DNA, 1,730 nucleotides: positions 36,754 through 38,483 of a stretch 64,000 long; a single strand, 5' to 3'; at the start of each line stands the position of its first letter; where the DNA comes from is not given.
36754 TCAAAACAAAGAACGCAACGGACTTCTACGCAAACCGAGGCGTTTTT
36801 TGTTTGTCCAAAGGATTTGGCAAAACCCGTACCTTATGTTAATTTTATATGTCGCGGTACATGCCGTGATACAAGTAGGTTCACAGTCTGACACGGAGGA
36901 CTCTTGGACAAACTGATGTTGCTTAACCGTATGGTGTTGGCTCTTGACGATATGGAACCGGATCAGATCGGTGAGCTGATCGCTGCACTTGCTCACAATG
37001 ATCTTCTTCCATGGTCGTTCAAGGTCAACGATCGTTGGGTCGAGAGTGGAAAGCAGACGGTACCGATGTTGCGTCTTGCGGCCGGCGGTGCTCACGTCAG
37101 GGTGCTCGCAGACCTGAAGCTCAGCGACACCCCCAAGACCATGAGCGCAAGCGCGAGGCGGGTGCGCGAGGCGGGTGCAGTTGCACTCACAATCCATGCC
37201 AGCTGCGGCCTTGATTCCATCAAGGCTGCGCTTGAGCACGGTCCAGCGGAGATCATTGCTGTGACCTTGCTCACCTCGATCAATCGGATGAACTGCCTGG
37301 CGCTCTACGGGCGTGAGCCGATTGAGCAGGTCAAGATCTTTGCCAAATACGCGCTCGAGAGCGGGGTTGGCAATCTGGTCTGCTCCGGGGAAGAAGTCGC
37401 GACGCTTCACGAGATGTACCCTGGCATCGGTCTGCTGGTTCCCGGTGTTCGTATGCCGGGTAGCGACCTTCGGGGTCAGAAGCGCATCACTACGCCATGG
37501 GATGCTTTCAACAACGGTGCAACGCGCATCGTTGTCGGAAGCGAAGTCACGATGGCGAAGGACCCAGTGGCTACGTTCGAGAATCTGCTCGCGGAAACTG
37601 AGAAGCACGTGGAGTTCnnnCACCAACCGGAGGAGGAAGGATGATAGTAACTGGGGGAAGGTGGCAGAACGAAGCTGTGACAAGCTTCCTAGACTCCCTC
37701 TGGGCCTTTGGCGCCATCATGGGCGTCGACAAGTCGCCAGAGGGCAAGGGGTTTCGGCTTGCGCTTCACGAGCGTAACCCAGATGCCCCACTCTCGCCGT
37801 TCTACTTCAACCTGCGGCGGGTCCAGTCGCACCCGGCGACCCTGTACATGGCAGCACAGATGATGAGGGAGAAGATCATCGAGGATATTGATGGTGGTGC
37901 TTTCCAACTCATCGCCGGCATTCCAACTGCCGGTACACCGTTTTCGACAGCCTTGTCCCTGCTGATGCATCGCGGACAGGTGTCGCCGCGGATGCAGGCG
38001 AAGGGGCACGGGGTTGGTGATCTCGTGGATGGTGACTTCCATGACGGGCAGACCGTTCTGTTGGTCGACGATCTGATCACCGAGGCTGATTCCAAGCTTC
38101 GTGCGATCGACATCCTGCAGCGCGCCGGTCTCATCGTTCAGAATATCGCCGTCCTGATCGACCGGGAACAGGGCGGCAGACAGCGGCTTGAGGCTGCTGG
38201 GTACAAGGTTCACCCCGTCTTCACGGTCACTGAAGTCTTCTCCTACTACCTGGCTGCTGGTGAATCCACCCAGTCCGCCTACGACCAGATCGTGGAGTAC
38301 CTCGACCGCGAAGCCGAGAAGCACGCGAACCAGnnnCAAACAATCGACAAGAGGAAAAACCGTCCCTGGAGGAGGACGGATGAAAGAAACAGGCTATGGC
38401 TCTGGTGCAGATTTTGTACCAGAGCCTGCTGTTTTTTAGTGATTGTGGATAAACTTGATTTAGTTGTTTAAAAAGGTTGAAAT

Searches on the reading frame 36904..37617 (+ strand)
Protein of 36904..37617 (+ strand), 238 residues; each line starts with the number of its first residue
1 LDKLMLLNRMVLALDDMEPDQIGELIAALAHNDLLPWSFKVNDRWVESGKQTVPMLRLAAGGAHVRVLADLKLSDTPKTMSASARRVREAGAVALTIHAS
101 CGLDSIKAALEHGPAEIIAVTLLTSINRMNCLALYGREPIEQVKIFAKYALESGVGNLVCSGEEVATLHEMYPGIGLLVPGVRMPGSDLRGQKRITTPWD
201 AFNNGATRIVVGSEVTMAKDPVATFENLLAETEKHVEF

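Call 88: search_protein_families(library=pfam, proteins=[window:36904-37617:+], max_evalue=0.01)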
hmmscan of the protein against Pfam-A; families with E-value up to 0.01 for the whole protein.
window:36904-37617:+ (238 aa): 1 family
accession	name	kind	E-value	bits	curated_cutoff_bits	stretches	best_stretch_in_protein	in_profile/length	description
PF00215.30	OMPdecase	-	3.4e-30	106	27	1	10-226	3-219/221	Orotidine 5'-phosphate decarboxylase / HUMPS family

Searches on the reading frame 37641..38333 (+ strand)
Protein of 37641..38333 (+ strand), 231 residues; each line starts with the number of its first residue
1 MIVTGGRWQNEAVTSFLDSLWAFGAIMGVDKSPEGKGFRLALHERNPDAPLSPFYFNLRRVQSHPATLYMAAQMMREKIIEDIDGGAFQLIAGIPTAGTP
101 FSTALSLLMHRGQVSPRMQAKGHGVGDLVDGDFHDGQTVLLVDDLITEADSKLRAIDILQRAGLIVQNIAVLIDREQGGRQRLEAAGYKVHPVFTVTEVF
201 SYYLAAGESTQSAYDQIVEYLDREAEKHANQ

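Call 88: search_protein_families(library=pfam, proteins=[window:37641-38333:+], max_evalue=0.01)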
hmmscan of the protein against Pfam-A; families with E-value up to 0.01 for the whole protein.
window:37641-38333:+ (231 aa): 1 family
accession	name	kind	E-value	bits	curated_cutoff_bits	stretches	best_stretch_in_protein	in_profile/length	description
PF00156.33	Pribosyltran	-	5.2e-06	26.3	26.3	1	76-180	19-131/158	Phosphoribosyl transferase domain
